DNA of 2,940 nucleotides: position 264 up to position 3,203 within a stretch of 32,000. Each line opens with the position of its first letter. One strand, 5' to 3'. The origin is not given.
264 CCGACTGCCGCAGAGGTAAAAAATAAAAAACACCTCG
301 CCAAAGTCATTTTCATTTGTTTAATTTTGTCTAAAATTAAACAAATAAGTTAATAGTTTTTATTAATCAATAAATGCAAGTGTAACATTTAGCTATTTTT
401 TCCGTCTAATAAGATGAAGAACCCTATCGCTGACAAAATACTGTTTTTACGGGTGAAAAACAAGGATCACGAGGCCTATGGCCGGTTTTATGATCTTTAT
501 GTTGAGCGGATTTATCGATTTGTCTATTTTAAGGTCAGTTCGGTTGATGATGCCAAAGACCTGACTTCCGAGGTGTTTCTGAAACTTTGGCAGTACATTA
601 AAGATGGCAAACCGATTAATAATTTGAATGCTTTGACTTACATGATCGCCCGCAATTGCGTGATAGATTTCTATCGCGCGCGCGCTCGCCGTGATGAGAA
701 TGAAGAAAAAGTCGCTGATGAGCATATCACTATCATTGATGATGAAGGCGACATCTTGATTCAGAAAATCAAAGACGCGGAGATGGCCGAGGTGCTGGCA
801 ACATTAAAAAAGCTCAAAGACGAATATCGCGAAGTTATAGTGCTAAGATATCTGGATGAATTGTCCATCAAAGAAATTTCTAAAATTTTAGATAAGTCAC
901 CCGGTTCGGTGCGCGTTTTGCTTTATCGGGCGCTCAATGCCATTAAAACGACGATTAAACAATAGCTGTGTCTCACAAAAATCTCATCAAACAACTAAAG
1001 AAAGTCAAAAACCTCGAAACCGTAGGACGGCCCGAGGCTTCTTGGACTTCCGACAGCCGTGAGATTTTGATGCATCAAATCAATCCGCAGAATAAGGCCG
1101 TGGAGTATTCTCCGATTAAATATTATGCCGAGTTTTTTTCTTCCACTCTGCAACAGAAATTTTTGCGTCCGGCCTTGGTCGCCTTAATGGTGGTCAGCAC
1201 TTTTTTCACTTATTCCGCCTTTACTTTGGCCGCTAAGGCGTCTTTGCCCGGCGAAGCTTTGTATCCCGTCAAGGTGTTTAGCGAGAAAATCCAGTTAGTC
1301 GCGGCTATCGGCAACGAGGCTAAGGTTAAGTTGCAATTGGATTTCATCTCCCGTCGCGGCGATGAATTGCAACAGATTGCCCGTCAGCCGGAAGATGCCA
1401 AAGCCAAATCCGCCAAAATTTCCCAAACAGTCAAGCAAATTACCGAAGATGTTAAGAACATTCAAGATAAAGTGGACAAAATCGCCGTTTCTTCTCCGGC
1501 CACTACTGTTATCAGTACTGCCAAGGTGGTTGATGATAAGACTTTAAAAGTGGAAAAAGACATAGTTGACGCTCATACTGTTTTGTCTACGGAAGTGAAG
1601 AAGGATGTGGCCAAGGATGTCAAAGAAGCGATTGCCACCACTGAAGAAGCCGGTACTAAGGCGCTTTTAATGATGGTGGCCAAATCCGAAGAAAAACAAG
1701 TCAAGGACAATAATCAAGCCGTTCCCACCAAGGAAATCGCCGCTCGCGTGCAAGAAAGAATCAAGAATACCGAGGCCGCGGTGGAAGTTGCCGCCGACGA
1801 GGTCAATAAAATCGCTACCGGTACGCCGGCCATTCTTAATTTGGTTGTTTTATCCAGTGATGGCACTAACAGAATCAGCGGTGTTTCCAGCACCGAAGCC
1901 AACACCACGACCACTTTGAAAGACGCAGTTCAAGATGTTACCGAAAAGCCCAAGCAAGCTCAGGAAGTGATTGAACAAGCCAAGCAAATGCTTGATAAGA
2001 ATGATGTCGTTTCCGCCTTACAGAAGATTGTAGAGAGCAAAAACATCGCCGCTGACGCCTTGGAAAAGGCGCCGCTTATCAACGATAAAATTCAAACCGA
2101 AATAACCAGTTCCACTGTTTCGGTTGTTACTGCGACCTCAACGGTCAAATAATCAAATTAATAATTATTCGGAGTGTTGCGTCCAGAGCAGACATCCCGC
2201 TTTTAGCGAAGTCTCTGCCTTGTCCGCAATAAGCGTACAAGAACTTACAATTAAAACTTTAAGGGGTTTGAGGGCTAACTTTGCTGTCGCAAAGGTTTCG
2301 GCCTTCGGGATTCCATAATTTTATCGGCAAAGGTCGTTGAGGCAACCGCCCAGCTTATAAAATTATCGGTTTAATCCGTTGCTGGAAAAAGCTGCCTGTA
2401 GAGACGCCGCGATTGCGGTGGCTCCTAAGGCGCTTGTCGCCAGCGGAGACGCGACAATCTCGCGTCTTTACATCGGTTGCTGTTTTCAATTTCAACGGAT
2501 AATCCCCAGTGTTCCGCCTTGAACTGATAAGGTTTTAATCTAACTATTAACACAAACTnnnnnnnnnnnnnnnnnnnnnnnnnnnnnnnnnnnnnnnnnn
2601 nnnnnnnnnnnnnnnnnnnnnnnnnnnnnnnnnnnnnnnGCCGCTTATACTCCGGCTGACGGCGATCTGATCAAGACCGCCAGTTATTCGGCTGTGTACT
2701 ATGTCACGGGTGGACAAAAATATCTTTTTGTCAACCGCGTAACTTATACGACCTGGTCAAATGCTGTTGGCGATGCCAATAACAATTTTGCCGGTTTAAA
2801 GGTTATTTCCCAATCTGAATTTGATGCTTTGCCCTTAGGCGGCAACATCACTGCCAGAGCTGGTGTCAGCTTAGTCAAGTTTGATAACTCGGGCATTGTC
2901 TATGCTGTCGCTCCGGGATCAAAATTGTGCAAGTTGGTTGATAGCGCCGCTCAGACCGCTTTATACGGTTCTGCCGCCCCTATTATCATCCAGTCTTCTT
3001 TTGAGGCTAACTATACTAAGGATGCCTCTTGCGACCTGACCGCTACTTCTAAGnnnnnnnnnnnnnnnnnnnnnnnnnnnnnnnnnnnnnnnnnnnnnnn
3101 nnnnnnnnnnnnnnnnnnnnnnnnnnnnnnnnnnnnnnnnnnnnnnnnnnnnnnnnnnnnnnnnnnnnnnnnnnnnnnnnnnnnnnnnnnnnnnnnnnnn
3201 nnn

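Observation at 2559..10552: Giant Thr/Ser-rich surface protein co-located with a Wzy_C-TPR membrane protein: candidate surface-protein O-glycosylation or assembly system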

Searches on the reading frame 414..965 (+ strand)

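Call 5: search_protein_families(library=pfam, proteins=[window:414-965:+], max_evalue=0.01)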
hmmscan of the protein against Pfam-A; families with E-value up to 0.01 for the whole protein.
window:414-965:+ (183 aa): 5 families
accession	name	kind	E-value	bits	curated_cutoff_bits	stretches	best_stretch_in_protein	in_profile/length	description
PF08281.18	Sigma70_r4_2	-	1.3e-15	57.2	25.7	1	126-176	3-53/54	Sigma-70, region 4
PF04542.20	Sigma70_r2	-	1.6e-10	41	24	1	26-93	2-71/71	Sigma-70 region 2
PF04545.22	Sigma70_r4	-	2.1e-10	40.4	24.1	1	131-178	2-49/50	Sigma-70, region 4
PF07638.17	Sigma70_ECF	-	1.4e-05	25.5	21.1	1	14-166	11-168/185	ECF sigma factor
PF13936.12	HTH_38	-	0.0055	16.8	27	0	132-166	3-37/44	Helix-turn-helix domain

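Call 6: search_protein_families(library=ncbifam, proteins=[window:414-965:+], max_evalue=0.01)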
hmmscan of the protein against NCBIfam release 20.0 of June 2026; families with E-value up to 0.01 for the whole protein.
window:414-965:+ (183 aa): 101 families (the best 25 are shown)
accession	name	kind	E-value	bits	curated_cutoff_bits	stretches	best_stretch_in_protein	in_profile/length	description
TIGR02952.1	Sig70_famx2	equivalog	7.9e-33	113.8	206.45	1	13-179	4-168/170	ECF subfamily RNA polymerase sigma factor, BldN family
TIGR02937.1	sigma70-ECF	superfamily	1.2e-27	96.6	42.9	1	21-179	2-163/165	sigma-70 family RNA polymerase sigma factor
NF058625.1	sigma_PG0214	equivalog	5.6e-25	88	130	1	31-182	15-162/170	GFO_1088 family ECF-type sigma factor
TIGR02985.1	Sig70_bacteroi1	subfamily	2.3e-23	83.2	126.4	1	20-180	1-161/162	RNA polymerase sigma-70 factor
TIGR02950.1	SigM_subfam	subfamily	3.6e-22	78.9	147.95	1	25-179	5-156/159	RNA polymerase sigma factor, SigM family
NF007223.0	PRK09641.1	equivalog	7.5e-22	78.1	209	1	12-182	10-185/187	RNA polymerase sigma factor SigW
NF009171.0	PRK12518.1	equivalog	1.1e-21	77.6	208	1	5-182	12-185/191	RNA polymerase sigma factor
TIGR02948.1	SigW_bacill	equivalog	7.9e-21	75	243.1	1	8-181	6-184/187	RNA polymerase sigma factor SigW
NF009172.0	PRK12519.1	subfamily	3.1e-20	72.5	222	1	6-182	15-190/194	RNA polymerase sigma factor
NF009166.1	PRK12513.1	equivalog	3.8e-20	72.4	206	1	6-180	8-185/193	RNA polymerase sigma factor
NF007220.0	PRK09639.1-5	equivalog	4.8e-20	72.1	260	1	20-182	3-165/181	RNA polymerase sigma factor SigX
NF009195.0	PRK12543.1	subfamily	8.2e-19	67.8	197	1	5-182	5-179/192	RNA polymerase sigma factor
NF009168.0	PRK12515.1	subfamily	1.5e-18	67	236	1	5-178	7-176/189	RNA polymerase sigma factor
NF006930.0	PRK09415.1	subfamily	5.5e-18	65.4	198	1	23-182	19-176/179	RNA polymerase factor sigma C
TIGR02983.1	SigE-fam_strep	subfamily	2.9e-17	63.1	141.55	1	17-181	3-158/162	SigE family RNA polymerase sigma factor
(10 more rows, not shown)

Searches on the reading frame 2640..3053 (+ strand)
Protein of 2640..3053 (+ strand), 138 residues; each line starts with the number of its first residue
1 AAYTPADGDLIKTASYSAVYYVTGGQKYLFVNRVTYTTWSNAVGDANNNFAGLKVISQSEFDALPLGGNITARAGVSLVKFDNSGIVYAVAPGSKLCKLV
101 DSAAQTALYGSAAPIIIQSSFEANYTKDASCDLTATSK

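Call 89: search_protein_representatives(alignment_id=A5)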
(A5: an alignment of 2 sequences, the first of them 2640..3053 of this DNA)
Query: 2 sequences, 140 profile positions. Proteins with E-value up to 0.001 (for the whole library): 2416; up to 1e-10: 594; up to 1e-30: 32. The best 150 are listed.
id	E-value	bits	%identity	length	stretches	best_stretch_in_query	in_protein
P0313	4.8e-73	259.8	-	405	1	1-140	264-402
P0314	4.1e-62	224.4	-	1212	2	1-140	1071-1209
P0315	8.2e-60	216.9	-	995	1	5-140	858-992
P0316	4.9e-59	214.4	-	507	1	1-139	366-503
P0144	6.4e-57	207.5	-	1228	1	4-139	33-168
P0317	1.5e-55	203.1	-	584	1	2-139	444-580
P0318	3.2e-55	202.0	-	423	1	1-139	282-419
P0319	1.1e-54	200.3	-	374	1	5-140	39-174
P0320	5.1e-54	198.1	-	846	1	6-139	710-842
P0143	9.2e-52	190.8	-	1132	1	2-140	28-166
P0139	1.3e-51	190.3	-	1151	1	1-139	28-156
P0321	7.2e-50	184.7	-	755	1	1-140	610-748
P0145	1.6e-49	183.6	-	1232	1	14-140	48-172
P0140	2.3e-48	179.8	-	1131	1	1-139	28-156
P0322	4.6e-48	178.8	-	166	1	6-140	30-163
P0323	1.5e-46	174.0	-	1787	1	1-139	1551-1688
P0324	4.5e-46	172.4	-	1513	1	6-139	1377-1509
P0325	2.2e-40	153.9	-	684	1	3-139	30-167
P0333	9.8e-34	132.4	-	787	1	7-135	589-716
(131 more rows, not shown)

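Call 90: search_protein_families(library=pfam, proteins=[P0314, P0315, P0317, P0320, P0321, P0323, P0324, P0325, P0333], max_evalue=0.0001)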
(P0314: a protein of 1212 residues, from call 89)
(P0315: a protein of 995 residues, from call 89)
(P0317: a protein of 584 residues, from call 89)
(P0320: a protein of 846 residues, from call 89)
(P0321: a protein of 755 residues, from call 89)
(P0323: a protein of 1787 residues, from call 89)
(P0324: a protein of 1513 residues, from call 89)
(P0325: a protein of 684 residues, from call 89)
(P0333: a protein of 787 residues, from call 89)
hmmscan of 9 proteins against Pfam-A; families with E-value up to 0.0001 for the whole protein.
P0314 (1212 aa): 2 families
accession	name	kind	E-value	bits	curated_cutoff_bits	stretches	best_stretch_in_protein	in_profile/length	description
PF00759.25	Glyco_hydro_9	-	1.5e-41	143.6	27.7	1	444-950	1-443/444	Glycosyl hydrolase family 9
PF02927.20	CelD_N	-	1.5e-14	54.9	24.6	1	337-432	3-85/86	Cellulase N-terminal ig-like domain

P0315 (995 aa): 2 families
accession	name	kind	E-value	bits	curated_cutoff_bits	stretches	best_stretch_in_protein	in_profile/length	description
PF18911.6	PKD_4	-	4.2e-13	49.6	27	1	98-169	20-85/85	PKD domain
PF00801.26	PKD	-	4.3e-12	46.3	23.5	1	97-162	16-74/80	PKD domain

P0317 (584 aa): 3 families
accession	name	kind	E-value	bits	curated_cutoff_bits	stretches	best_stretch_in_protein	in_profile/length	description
PF00041.27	fn3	-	4.6e-11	43.2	25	0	41-122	3-72/84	Fibronectin type III domain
PF16656.11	Pur_ac_phosph_N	-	1.5e-07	32.3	30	1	41-123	1-85/93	Purple acid Phosphatase, N-terminal domain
PF25059.1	FN3_DSCAM-DSCAML_C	-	4.7e-06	27.3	39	0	201-243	46-88/89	DSCAM/DSCAML C-terminal Fn3-like domain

P0320 (846 aa): 1 family
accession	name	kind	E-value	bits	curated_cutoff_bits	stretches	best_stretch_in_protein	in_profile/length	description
PF01522.26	Polysacc_deac_1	-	1.2e-08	35.4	23.1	1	343-432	4-90/124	Polysaccharide deacetylase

P0321 (755 aa): 2 families
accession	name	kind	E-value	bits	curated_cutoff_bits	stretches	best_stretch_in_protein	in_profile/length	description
PF18998.6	Flg_new_2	-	2.8e-22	78.9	23.6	2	400-469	1-72/73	Divergent InlB B-repeat domain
PF09479.16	Flg_new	-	7.1e-05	23.3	27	0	400-464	1-64/65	Listeria-Bacteroides repeat domain (List_Bact_rpt)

P0323 (1787 aa): 4 families
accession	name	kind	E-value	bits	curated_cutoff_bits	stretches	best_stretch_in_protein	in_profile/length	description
PF18998.6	Flg_new_2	-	4.8e-19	68.5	23.6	3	1336-1404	2-72/73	Divergent InlB B-repeat domain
PF07581.17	Glug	-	2.4e-07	31.2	20.5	0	1058-1082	2-28/28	The GLUG motif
PF09479.16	Flg_new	-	1.4e-06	28.8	27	1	1335-1399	1-64/65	Listeria-Bacteroides repeat domain (List_Bact_rpt)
PF01471.23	PG_binding_1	-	1.5e-06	28.7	23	1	1722-1782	3-54/57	Putative peptidoglycan binding domain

P0324 (1513 aa): 3 families
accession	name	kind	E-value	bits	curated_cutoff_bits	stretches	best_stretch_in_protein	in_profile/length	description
PF00759.25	Glyco_hydro_9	-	2.8e-13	50.4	27.7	1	746-1118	44-390/444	Glycosyl hydrolase family 9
PF22544.2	HYDIN_VesB_CFA65-like_Ig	-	1e-06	29.3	25.5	1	232-299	22-88/100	HYDIN/CFA65/VesB-like, Ig-like domain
PF02927.20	CelD_N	-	8.5e-06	26.9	24.6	1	574-674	3-84/86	Cellulase N-terminal ig-like domain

P0325 (684 aa): 0 families

P0333 (787 aa): 2 families
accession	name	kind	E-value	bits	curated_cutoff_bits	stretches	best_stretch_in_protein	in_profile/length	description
PF01471.23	PG_binding_1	-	3.9e-21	75.4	23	2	429-485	3-57/57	Putative peptidoglycan binding domain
PF13448.11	DUF4114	-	6e-06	27.5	27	0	258-312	30-84/85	Domain of unknown function (DUF4114)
